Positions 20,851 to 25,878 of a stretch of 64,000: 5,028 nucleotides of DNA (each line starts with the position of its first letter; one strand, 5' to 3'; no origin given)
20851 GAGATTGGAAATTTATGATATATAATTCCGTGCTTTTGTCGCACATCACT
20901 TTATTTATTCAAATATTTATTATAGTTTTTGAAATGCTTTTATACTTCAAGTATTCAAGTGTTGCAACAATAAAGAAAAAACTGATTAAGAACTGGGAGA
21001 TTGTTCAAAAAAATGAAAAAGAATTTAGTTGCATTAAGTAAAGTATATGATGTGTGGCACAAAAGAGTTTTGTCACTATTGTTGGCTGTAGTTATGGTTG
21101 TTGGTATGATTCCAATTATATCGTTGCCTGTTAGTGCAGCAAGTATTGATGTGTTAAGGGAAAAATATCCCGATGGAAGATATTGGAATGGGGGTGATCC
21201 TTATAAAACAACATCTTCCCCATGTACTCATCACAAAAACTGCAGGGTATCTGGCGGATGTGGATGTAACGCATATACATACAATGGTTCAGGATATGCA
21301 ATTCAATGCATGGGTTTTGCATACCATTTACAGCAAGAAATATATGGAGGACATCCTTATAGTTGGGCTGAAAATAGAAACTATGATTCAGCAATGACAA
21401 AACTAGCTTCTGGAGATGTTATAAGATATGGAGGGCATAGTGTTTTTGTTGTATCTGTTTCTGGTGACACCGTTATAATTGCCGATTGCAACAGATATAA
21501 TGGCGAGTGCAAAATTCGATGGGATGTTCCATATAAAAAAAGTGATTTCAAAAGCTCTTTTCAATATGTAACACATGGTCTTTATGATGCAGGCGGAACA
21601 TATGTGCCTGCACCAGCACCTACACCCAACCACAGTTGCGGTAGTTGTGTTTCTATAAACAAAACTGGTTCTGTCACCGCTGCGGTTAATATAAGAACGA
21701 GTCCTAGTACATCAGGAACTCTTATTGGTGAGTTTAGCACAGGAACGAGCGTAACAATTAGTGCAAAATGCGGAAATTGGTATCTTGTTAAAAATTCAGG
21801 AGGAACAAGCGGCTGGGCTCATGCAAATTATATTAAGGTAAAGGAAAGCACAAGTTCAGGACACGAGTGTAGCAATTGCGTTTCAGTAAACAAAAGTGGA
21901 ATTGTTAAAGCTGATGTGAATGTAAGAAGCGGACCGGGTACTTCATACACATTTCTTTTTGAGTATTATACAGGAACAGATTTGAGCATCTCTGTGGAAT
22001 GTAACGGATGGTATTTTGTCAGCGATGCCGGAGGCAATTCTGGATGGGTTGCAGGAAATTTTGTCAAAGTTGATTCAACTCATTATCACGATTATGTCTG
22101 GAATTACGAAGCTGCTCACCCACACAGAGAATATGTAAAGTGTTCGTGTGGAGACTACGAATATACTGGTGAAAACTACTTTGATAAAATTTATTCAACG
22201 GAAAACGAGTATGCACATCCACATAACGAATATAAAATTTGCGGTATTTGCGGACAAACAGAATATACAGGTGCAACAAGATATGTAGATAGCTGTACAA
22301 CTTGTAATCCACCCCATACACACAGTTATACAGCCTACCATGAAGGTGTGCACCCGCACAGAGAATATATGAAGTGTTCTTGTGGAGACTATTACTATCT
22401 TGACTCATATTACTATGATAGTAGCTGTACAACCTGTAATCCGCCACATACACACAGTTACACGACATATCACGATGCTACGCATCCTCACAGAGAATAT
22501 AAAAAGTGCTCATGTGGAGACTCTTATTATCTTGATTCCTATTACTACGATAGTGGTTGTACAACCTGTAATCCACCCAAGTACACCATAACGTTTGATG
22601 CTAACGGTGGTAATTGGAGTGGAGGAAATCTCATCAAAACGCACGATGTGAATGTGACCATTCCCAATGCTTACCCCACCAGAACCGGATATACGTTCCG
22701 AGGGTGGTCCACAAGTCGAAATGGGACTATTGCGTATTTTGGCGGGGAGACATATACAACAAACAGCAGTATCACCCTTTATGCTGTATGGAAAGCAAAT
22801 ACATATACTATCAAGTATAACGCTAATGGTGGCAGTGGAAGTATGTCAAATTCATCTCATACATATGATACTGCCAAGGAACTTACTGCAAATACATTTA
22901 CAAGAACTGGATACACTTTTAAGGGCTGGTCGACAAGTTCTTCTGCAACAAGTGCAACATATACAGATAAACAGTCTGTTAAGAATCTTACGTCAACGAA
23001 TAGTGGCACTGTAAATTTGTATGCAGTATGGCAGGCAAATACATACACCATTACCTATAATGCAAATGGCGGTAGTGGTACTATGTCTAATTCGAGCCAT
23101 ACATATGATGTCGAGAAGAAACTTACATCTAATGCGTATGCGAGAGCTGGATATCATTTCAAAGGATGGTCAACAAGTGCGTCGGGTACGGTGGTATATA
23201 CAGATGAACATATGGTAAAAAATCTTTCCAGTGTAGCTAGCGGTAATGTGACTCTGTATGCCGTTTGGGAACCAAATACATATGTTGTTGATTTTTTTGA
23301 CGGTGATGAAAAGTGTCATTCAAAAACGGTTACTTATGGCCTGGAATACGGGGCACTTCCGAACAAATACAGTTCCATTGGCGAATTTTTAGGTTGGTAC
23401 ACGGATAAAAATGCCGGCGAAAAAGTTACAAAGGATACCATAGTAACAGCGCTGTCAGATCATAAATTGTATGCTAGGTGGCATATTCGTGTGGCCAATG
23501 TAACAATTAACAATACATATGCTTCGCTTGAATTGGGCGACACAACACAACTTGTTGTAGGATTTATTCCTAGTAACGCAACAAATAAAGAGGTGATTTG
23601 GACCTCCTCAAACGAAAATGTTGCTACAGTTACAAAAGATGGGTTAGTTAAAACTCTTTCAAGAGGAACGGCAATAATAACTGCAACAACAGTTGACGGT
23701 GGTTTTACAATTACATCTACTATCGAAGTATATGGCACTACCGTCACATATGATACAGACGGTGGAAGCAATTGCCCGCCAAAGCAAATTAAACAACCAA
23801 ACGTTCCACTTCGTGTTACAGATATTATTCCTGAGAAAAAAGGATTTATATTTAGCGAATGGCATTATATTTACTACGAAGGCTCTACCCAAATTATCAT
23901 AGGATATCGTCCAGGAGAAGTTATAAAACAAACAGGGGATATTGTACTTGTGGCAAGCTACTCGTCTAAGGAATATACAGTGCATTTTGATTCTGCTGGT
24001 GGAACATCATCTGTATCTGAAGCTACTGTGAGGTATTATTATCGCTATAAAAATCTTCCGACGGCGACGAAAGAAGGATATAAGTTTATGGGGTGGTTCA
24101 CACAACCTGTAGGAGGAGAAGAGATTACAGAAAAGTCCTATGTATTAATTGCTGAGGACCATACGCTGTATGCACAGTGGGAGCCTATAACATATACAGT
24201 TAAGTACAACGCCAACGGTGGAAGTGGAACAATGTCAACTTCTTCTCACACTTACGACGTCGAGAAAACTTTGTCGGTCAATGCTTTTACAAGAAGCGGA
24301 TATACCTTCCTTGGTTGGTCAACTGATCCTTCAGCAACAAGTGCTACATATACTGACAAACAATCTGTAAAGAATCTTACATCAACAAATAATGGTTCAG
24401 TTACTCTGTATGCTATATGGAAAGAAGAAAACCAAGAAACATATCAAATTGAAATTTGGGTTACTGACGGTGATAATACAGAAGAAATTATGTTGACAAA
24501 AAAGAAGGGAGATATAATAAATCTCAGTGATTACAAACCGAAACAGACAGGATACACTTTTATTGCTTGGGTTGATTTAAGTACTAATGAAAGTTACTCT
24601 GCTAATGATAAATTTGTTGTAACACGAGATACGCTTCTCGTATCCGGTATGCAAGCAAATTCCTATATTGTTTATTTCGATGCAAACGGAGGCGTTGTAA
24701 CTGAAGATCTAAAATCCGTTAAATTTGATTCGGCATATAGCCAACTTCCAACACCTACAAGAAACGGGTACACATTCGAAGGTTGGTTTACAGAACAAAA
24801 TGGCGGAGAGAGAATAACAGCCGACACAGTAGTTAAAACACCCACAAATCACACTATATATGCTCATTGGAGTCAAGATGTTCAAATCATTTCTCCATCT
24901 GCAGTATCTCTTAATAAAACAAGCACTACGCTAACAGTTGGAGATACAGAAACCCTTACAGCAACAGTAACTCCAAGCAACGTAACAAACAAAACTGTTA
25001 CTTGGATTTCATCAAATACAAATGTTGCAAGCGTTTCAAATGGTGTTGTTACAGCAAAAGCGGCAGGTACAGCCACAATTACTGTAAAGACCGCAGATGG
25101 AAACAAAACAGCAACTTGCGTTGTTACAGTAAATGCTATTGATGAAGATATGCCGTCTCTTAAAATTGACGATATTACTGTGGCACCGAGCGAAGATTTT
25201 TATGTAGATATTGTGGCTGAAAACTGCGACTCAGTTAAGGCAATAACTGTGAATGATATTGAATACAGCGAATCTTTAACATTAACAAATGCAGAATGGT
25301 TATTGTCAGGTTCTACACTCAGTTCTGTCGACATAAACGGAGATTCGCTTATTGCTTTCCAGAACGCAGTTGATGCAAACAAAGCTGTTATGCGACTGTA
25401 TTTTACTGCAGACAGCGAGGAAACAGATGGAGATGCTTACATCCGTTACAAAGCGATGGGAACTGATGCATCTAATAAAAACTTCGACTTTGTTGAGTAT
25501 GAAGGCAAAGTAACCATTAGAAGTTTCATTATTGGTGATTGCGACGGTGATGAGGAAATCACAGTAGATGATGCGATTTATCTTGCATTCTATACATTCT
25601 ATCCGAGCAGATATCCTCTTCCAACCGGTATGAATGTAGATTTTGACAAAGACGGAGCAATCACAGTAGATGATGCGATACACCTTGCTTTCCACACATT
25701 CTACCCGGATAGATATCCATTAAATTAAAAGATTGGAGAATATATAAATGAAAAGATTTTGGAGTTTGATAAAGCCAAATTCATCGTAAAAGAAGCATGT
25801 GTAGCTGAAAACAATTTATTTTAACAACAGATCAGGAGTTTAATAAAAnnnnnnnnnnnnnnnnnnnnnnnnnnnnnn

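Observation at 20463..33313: Island-borne cohesin/dockerin/SLH trio: two dockerin-tagged CHAP peptidoglycan hydrolases and an SLH-anchored cohesin-like scaffold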

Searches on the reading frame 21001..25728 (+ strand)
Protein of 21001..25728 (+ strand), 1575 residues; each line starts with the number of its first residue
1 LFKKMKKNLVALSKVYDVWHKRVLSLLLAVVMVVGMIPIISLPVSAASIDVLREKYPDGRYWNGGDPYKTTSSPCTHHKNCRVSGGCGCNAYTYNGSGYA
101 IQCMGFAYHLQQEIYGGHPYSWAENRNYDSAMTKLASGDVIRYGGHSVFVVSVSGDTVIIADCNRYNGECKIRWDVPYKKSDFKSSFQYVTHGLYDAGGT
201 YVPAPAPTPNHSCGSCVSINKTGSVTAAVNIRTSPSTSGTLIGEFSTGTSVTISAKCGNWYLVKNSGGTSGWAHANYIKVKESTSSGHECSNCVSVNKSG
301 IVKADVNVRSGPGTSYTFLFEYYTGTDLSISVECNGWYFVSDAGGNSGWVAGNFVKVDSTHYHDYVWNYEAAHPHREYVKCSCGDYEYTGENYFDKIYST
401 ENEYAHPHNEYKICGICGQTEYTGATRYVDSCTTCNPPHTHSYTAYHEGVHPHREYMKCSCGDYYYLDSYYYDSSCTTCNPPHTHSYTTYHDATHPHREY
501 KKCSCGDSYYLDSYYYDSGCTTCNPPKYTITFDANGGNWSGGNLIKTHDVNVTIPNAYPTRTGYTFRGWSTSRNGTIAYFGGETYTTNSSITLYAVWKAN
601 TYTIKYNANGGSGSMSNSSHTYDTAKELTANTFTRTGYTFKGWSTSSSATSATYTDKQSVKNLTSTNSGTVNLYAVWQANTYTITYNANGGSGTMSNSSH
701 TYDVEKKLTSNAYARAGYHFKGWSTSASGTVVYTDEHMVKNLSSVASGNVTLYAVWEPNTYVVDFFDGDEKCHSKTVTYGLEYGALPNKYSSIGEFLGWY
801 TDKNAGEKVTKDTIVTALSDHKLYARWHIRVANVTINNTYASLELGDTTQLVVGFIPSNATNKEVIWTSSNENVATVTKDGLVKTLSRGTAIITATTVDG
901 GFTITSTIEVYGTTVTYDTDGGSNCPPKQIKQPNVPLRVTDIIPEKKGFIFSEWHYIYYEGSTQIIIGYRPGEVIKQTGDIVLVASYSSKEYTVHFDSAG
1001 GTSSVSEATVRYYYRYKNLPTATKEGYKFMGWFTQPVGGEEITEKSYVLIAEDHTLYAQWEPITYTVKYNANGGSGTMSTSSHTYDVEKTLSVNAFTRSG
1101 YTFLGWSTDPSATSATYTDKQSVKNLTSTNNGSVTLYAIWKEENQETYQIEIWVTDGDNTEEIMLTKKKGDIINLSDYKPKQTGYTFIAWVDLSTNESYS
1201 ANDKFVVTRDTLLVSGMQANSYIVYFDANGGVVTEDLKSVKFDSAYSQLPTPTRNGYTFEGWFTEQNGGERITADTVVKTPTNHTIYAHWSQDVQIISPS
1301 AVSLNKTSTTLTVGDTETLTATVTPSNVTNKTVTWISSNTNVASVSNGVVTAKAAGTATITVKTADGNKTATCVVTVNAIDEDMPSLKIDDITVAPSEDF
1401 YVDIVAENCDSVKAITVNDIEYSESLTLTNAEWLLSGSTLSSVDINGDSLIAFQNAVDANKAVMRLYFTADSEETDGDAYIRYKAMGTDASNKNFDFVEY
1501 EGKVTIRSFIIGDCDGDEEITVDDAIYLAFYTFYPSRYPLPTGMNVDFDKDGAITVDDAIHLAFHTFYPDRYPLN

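Call 4: search_protein_families(library=pfam, proteins=[window:21001-25728:+], max_evalue=0.01)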
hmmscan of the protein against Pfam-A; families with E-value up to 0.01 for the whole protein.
window:21001-25728:+ (1575 aa): 8 families
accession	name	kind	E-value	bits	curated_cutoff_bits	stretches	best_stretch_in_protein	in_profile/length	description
PF09479.16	Flg_new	-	2.7e-97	319.3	27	8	1222-1289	1-65/65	Listeria-Bacteroides repeat domain (List_Bact_rpt)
PF02368.24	Big_2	-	4.7e-28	97.4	22.8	2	831-906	2-77/79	Bacterial Ig-like domain (group 2)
PF08239.17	SH3_3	-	3.3e-20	72.5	27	2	228-279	2-54/54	Bacterial SH3 domain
PF06347.19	SH3_4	-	5.1e-15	55.4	24.1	2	228-276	4-52/56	Bacterial SH3 domain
PF18998.6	Flg_new_2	-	1.7e-12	47.5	23.6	2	682-759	1-72/73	Divergent InlB B-repeat domain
PF22359.2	Big-like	-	4.6e-05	24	27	1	1333-1379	3-48/48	Bacterial Ig-like domain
PF21461.3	HL_N-beta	-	0.00048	20.3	27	1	1338-1371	19-51/57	Hyaluronate lyase, N-terminal beta-sheet domain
PF05257.22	CHAP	-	0.0013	19.7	26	1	95-164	4-81/81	CHAP domain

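Call 58: search_protein_families(library=ncbifam, proteins=[window:21001-25728:+], max_evalue=0.01)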
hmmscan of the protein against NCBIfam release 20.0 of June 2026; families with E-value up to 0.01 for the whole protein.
window:21001-25728:+ (1575 aa): 4 families
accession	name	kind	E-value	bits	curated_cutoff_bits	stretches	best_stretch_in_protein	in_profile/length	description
TIGR02543.1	List_Bact_rpt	repeat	7.1e-47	157.5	20.95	7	1252-1293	1-43/44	TIGR02543 family repeat protein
NF033189.1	internalin_A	exception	4.4e-33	114.6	1600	4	944-1110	524-678/799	class 1 internalin InlA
NF033188.1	internalin_H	exception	8.1e-26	90.8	1050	4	989-1143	342-483/548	InlH/InlC2 family class 1 internalin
TIGR04211.1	SH3_and_anchor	equivalog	2.4e-10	40.4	65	2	305-356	7-59/198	TIGR04211 family SH3 domain-containing protein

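Call 102: list_cluster_members(proteins=[window:21013-25728:+, window:25849-29457:+, window:29477-33313:+])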
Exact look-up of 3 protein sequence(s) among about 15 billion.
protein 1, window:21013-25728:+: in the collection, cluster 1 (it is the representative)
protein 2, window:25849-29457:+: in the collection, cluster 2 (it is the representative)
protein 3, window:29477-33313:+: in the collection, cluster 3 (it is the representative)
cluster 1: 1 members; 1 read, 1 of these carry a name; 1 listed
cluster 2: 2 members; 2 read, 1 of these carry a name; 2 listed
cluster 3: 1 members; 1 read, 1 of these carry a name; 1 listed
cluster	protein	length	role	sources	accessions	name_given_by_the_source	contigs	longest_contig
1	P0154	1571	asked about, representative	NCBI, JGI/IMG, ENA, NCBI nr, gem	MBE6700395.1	MAG: hypothetical protein E7582_00690 [Ruminococcaceae bacterium] | hypothetical protein [Oscillospiraceae bacterium]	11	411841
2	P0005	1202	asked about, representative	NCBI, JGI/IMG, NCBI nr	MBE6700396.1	MAG: CHAP domain-containing protein [Ruminococcaceae bacterium] | CHAP domain-containing protein [Oscillospiraceae bacterium]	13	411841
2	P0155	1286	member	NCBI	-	-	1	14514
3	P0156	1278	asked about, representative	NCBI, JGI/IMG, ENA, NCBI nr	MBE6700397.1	MAG: hypothetical protein E7582_00700 [Ruminococcaceae bacterium] | hypothetical protein [Oscillospiraceae bacterium]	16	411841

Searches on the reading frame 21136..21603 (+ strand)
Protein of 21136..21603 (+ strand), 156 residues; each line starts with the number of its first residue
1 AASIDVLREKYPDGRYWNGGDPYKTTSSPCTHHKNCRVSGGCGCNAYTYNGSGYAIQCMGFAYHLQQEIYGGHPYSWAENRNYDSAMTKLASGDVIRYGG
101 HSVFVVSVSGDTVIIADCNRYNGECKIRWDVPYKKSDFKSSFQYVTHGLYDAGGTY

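Call 57: search_solved_structures(query=window:21136-21603:+, max_evalue=1, show_alignments=1)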
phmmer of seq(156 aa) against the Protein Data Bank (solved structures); distinct sequences matched with E-value up to 1: 0.

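Call 96: search_protein_families(library=phrogs, proteins=[window:21136-21603:+], max_evalue=0.01)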
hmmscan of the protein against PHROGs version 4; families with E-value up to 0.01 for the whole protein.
seq(156 aa): 0 families
